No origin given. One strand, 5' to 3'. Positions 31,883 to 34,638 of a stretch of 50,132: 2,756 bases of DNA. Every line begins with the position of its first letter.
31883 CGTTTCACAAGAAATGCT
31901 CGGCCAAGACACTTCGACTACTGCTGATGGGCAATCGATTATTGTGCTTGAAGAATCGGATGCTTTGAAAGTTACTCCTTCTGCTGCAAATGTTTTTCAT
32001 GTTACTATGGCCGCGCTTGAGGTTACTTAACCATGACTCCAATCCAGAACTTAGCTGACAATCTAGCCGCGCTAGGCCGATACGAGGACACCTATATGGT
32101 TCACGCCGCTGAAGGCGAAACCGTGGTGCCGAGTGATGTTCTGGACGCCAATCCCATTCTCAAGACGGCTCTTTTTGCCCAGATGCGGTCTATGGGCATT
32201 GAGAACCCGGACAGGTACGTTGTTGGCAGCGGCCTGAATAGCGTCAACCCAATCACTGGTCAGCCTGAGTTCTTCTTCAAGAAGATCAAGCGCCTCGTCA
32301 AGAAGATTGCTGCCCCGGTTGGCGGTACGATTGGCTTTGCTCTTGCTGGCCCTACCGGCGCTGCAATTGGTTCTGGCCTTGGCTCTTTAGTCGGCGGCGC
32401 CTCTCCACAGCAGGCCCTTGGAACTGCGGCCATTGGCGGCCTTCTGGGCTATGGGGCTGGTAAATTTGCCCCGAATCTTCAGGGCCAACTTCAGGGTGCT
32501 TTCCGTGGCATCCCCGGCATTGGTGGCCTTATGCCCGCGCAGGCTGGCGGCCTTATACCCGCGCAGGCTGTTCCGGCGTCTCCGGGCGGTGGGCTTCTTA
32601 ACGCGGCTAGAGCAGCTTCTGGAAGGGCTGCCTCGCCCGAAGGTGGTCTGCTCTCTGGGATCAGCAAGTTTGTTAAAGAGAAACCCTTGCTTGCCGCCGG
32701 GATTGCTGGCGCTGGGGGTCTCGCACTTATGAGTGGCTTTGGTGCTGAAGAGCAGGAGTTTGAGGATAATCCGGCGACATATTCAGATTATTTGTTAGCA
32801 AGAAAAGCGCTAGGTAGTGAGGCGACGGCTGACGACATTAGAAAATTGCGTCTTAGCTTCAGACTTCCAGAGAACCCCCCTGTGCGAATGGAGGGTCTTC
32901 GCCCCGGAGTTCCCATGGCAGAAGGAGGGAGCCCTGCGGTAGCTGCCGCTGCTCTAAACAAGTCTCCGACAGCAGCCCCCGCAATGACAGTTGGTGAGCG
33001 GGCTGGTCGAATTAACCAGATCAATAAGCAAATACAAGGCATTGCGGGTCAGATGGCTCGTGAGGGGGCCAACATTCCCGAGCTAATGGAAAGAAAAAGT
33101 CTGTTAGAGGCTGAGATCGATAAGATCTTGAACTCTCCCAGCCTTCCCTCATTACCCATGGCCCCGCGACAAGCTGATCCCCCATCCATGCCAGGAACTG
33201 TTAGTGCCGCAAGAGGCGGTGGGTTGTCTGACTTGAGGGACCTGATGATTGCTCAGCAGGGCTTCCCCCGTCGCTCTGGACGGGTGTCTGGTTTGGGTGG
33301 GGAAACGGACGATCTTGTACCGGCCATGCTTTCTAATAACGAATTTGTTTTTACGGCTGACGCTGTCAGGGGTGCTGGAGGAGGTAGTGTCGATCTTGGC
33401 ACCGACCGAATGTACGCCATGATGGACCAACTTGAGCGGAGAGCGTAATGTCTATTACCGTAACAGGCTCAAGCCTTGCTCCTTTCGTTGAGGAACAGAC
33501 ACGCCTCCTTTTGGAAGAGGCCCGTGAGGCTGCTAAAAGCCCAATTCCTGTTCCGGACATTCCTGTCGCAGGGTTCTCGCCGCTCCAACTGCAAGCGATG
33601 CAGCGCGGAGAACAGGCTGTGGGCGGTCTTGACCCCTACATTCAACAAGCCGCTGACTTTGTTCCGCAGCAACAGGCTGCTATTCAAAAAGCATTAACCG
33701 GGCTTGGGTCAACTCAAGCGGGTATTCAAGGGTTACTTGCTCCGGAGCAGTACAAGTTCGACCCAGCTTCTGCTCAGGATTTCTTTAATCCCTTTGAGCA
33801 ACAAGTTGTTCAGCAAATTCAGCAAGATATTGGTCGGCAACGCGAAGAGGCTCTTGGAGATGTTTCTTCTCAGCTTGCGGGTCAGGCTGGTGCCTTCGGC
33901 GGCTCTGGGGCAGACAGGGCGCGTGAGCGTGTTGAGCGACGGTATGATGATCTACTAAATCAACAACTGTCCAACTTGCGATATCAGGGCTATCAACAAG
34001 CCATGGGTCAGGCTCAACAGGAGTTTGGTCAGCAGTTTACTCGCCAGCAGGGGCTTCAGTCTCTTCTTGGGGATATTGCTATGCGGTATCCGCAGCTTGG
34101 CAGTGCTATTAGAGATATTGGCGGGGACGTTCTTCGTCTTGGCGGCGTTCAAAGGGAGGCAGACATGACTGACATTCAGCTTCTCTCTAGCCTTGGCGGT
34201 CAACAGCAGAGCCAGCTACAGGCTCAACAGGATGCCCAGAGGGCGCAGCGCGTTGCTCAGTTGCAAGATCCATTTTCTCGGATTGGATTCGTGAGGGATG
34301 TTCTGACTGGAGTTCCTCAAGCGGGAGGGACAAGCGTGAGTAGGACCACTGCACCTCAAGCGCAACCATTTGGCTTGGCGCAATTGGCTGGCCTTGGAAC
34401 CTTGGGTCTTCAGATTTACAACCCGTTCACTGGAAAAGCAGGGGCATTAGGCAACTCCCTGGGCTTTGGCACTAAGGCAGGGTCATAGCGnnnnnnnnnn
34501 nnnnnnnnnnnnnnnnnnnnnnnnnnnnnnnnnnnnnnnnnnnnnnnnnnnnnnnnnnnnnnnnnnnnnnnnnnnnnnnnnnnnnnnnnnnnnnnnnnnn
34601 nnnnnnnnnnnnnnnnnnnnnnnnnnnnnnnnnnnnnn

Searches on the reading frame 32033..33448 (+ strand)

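Call 9: search_protein_families(library=phrogs, proteins=[window:32033-33448:+], max_evalue=0.00001)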
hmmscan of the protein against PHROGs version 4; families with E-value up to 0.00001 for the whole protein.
window:32033-33448:+ (471 aa): 1 family
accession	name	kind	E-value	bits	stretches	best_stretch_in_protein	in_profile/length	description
phrog_23013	-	tail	2.3e-06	26.6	1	407-452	1251-1296/1379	tail length tape measure protein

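Call 57: search_protein_families(library=pfam, proteins=[window:32033-33448:+], max_evalue=0.001)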
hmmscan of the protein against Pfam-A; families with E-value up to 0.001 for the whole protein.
window:32033-33448:+ (471 aa): 0 families

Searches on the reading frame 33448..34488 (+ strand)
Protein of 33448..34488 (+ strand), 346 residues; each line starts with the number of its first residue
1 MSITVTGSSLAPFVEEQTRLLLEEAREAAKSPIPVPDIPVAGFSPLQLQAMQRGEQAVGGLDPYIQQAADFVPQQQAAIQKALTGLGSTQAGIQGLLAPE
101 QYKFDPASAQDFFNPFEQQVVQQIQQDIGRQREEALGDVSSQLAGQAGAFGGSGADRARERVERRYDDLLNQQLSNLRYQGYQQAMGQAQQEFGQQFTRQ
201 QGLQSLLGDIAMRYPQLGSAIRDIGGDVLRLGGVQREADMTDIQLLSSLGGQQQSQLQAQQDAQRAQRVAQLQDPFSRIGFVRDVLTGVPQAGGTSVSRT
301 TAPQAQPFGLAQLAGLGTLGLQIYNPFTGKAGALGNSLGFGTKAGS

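Call 9: search_protein_families(library=phrogs, proteins=[window:33448-34488:+], max_evalue=0.00001)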
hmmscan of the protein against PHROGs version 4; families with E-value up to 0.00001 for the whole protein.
window:33448-34488:+ (346 aa): 1 family
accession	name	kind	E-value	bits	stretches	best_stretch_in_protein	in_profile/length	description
phrog_4287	-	DNA, RNA and nucleotide metabolism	4.3e-07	30.5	1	41-335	53-320/392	DNA ejection protein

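Call 57: search_protein_families(library=pfam, proteins=[window:33448-34488:+], max_evalue=0.001)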
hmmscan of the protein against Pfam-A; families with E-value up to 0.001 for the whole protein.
window:33448-34488:+ (346 aa): 0 families
